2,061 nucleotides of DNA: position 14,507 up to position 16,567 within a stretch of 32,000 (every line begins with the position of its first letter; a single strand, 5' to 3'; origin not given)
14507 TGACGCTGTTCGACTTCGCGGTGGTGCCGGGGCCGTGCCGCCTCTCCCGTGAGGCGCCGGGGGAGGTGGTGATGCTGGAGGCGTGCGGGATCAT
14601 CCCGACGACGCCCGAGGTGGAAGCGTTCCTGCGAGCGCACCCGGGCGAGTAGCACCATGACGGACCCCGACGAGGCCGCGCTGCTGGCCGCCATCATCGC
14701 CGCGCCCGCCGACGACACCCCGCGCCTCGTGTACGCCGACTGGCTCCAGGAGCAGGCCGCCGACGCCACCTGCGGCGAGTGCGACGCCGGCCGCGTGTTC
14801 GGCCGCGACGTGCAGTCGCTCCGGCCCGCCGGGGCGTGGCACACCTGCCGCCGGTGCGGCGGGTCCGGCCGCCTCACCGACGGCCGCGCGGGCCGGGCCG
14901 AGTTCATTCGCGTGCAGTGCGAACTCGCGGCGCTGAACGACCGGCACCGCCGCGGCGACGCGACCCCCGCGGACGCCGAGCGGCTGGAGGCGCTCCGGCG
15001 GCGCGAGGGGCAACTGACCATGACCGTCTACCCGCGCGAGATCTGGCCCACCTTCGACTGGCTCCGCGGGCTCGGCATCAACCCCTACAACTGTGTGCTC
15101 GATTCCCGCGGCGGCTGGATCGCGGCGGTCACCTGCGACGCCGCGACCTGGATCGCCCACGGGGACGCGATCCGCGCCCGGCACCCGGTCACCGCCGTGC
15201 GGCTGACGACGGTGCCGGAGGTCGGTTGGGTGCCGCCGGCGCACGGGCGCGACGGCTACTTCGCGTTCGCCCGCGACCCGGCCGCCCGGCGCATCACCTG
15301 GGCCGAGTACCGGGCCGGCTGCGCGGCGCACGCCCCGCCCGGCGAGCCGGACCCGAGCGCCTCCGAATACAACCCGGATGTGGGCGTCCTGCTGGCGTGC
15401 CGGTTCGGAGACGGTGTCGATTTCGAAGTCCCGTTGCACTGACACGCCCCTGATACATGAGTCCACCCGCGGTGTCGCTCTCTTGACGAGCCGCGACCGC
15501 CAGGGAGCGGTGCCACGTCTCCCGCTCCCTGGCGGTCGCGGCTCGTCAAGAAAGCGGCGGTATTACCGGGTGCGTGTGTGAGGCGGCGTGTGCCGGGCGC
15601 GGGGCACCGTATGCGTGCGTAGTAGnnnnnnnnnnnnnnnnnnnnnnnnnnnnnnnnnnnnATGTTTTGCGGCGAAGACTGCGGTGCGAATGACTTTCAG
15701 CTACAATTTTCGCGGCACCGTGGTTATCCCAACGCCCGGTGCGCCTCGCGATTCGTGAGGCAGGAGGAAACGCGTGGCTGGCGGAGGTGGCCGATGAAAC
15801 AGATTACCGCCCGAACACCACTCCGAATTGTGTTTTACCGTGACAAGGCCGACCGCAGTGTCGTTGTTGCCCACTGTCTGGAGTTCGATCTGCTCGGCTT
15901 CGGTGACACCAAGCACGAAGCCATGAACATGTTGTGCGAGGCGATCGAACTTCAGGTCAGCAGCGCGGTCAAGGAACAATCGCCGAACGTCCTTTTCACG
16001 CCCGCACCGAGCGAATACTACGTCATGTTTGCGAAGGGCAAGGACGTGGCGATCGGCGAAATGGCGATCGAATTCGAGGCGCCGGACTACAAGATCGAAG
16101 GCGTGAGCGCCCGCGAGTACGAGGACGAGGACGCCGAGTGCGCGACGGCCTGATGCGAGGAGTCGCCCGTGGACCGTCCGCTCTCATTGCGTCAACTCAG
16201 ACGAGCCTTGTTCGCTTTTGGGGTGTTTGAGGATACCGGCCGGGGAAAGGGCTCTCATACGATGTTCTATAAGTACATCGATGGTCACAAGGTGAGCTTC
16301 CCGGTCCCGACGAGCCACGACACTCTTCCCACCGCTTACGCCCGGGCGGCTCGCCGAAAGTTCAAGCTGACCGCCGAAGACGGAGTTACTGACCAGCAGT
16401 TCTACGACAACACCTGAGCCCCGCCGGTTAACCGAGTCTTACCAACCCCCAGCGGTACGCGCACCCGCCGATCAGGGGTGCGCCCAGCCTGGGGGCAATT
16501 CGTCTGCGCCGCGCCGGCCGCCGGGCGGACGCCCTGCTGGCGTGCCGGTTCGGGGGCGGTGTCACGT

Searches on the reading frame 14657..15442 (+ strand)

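Call 7: search_protein_families(library=pfam, proteins=[window:14657-15442:+], max_evalue=0.01)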
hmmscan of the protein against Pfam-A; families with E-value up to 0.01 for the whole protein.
window:14657-15442:+ (261 aa): 0 families

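Call 9: search_protein_families(library=ncbifam, proteins=[window:14657-15442:+], max_evalue=1)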
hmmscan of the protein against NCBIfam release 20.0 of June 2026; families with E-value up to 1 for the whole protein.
window:14657-15442:+ (261 aa): 1 family
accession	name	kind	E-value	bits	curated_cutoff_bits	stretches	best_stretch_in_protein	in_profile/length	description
TIGR02996.1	rpt_mate_G_obs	domain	7.7e-19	67.2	29.05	2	5-36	1-32/45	TIGR02996 domain-containing protein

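Call 10: search_protein_families(library=phrogs, proteins=[window:14657-15442:+], max_evalue=0.1)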
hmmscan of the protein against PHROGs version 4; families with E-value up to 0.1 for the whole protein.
window:14657-15442:+ (261 aa): 2 families
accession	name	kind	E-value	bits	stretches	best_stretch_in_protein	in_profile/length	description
phrog_18306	-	unknown function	2.5e-07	31.7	1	1-34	1-34/242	-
phrog_6060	-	transcription regulation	0.043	14.8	0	62-89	14-41/61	anti-termination protein Q-like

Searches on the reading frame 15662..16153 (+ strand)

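Call 7: search_protein_families(library=pfam, proteins=[window:15662-16153:+], max_evalue=0.01)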
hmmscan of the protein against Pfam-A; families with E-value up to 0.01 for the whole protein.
window:15662-16153:+ (163 aa): 1 family
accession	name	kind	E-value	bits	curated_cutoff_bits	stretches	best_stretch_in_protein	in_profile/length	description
PF24113.1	DUF7387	-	0.0089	16.8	27.9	0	64-99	20-55/85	Family of unknown function (DUF7387)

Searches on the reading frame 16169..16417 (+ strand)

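Call 8: search_protein_families(library=pfam, proteins=[window:16169-16417:+], max_evalue=0.01)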
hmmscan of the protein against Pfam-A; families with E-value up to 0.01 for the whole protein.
window:16169-16417:+ (82 aa): 1 family
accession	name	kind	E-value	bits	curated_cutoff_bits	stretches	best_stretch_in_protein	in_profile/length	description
PF07927.17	HicA_toxin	-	0.001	19.5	27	1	8-60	2-51/58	HicA toxin of bacterial toxin-antitoxin,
